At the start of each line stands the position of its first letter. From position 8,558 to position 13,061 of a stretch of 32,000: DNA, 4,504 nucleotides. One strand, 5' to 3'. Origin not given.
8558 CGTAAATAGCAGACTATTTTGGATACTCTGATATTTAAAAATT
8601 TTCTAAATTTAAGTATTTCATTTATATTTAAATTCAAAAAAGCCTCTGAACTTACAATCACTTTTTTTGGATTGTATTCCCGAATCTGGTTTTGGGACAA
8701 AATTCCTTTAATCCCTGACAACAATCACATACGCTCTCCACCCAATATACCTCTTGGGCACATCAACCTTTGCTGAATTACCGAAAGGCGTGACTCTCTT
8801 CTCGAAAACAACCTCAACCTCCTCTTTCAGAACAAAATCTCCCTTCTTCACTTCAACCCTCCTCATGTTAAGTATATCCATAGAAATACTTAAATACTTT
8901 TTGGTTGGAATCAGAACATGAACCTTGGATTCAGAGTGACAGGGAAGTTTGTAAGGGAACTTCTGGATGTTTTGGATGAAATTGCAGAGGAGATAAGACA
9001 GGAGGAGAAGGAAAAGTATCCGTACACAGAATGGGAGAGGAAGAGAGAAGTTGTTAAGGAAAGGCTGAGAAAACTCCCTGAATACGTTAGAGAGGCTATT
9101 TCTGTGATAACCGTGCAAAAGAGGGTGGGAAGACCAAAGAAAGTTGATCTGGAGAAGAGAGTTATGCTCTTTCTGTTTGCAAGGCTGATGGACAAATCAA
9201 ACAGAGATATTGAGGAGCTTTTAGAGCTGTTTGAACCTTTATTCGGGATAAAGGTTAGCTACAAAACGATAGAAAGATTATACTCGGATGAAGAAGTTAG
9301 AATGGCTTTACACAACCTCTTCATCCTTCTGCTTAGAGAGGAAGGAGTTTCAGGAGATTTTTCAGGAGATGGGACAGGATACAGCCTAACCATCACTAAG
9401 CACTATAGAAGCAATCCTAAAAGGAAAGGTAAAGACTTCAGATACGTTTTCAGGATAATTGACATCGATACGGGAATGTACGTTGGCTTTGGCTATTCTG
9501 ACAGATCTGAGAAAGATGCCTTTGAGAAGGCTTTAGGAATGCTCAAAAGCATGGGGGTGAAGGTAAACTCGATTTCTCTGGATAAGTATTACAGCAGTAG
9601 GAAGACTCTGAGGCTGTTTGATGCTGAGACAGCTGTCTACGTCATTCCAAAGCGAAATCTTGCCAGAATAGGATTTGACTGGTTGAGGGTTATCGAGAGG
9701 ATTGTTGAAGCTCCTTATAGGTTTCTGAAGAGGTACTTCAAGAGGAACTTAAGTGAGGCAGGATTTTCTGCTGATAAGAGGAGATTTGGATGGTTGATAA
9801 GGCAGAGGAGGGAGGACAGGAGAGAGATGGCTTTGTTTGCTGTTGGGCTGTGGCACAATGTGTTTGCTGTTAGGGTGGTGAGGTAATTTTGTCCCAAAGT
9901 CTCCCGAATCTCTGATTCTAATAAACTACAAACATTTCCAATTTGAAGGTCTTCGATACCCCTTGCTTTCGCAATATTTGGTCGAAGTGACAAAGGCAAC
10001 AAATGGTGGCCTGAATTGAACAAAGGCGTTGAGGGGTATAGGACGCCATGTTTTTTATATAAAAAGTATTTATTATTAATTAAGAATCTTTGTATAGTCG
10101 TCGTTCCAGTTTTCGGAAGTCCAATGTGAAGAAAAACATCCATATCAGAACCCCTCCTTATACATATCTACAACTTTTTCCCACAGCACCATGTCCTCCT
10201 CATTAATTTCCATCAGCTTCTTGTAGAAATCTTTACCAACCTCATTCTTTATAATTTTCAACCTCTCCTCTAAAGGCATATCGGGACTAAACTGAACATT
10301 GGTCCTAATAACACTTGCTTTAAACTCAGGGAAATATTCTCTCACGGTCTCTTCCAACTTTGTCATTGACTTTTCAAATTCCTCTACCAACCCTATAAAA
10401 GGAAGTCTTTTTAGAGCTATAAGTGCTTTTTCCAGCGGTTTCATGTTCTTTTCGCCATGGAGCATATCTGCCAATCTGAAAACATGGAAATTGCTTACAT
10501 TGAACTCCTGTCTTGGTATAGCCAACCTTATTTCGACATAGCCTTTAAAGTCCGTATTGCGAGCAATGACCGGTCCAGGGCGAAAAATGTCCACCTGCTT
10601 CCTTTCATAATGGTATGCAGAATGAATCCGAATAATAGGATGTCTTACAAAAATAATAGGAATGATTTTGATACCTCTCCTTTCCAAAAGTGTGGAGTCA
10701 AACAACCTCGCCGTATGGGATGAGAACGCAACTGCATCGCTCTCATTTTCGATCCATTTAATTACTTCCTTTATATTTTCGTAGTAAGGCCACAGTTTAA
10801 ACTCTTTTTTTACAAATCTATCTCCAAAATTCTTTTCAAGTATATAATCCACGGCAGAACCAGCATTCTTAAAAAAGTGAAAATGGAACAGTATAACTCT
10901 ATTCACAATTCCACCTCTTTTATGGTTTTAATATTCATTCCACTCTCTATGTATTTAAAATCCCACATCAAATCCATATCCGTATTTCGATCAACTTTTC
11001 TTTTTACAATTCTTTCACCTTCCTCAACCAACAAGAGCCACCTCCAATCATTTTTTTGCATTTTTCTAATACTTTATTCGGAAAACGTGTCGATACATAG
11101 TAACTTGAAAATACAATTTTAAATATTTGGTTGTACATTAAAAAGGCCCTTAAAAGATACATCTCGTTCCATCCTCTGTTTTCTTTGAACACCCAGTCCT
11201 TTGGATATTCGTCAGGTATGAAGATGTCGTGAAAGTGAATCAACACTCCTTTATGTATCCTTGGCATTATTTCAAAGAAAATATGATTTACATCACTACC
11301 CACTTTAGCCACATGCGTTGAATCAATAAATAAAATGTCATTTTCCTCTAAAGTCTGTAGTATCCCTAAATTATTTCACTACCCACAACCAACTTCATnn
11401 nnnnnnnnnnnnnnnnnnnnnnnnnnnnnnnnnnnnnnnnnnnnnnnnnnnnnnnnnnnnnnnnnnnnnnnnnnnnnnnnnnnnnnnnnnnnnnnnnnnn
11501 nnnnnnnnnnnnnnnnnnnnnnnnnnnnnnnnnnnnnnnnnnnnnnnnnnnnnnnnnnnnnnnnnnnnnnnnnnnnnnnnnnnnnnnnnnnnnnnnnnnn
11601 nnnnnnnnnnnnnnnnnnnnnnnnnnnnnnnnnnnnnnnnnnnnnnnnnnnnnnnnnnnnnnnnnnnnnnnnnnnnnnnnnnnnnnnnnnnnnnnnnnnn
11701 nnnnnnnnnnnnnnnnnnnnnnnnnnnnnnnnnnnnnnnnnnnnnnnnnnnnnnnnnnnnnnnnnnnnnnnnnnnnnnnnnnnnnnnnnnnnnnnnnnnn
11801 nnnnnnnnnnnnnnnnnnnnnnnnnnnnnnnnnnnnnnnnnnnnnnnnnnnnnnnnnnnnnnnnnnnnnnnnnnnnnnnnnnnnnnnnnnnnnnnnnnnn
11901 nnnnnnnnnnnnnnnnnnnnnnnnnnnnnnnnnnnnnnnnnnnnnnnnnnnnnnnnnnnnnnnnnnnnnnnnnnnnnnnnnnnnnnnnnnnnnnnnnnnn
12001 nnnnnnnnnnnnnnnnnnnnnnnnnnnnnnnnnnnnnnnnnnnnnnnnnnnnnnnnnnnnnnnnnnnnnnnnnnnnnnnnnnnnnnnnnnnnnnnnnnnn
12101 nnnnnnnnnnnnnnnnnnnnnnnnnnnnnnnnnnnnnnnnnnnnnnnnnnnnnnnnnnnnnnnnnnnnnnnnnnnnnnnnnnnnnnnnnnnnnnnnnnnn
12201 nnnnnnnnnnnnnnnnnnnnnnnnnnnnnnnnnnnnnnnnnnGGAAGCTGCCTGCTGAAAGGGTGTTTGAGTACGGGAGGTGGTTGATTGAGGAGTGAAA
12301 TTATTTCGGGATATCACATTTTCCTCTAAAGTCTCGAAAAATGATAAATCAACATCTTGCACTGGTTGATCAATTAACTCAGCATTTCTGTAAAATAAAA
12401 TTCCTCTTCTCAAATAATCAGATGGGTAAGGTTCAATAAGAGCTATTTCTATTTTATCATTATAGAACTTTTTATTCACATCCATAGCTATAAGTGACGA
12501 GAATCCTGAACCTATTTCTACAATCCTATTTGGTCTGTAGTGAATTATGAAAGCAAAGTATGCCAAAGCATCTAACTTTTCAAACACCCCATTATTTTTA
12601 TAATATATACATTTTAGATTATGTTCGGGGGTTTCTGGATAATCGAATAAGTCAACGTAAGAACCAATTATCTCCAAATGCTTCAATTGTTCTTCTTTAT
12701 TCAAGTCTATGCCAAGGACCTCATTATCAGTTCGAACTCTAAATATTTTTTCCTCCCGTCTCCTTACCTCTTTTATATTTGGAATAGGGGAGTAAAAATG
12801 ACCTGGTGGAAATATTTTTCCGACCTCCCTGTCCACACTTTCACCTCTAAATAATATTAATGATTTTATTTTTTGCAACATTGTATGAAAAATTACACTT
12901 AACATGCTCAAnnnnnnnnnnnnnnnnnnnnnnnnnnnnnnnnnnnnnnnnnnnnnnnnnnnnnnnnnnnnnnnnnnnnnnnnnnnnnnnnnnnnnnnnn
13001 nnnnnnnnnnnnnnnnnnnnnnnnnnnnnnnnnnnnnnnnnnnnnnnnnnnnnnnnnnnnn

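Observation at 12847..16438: Methyltransferase, ~215-aa coiled coil, GT2 and GT4 in one frameshifted gene of about 1190-1200 codons: a candidate molecular-ruler glycan polymerase/terminator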

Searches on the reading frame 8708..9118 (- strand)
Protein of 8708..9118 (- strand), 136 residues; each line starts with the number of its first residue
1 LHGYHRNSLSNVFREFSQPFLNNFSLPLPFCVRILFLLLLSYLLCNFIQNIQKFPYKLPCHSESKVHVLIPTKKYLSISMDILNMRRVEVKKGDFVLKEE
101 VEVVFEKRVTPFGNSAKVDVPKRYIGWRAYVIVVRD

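Call 10: search_protein_families(library=pfam, proteins=[window:8708-9118:-], max_evalue=0.001)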
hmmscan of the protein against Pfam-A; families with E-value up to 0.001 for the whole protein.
window:8708-9118:- (136 aa): 1 family
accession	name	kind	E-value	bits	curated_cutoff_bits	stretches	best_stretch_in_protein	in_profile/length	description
PF09853.14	DUF2080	-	1.3e-16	60.5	21.5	1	88-136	1-49/50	Putative transposon-encoded protein (DUF2080)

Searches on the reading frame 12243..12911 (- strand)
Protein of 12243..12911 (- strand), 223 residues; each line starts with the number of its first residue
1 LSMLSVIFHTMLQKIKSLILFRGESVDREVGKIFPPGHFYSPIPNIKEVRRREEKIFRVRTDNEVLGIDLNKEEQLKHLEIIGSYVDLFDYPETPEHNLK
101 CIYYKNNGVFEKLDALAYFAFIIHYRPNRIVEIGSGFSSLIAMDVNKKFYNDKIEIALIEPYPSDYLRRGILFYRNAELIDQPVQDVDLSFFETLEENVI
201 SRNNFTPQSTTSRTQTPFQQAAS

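Call 5: search_protein_families(library=pfam, proteins=[window:12243-12911:-], max_evalue=0.01)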
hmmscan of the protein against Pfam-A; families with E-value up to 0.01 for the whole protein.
window:12243-12911:- (223 aa): 0 families
